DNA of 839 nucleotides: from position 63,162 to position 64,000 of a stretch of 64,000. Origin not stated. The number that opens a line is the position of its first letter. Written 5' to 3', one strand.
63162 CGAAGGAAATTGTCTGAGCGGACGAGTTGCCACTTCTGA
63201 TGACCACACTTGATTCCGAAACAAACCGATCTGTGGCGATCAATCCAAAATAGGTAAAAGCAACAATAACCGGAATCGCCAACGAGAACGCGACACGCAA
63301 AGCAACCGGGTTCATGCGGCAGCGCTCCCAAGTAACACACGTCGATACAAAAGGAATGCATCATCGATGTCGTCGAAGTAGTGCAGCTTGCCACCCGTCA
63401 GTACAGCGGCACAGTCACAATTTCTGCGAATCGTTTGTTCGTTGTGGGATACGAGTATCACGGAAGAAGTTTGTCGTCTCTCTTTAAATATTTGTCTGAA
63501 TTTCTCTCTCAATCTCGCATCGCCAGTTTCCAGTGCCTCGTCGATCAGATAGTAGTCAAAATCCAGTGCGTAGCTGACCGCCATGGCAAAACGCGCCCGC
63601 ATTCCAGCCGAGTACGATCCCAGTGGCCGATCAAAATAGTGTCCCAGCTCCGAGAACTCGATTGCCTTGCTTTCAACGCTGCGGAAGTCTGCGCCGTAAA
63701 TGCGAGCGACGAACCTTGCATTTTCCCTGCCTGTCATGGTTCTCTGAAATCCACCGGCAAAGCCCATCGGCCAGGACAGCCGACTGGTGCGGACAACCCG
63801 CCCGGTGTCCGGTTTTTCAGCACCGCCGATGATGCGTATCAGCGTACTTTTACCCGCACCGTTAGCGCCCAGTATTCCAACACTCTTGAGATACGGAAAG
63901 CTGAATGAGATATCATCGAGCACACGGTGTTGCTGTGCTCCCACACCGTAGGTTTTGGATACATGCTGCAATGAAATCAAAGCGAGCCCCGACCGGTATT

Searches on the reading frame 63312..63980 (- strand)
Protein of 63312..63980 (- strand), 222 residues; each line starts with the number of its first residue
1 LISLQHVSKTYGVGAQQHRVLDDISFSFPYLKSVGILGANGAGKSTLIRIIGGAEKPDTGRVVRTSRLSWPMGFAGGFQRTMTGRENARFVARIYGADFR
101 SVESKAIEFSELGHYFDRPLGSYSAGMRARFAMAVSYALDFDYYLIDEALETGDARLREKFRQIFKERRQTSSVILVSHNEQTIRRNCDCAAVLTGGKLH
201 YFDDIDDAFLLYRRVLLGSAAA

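Call 39: search_protein_families(library=pfam, proteins=[window:63312-63980:-], max_evalue=0.00001)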
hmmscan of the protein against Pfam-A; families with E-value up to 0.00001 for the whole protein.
window:63312-63980:- (222 aa): 1 family
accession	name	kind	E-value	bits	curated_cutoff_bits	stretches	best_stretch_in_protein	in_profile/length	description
PF00005.33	ABC_tran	-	2.3e-15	57.8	25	1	21-150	1-136/137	ABC transporter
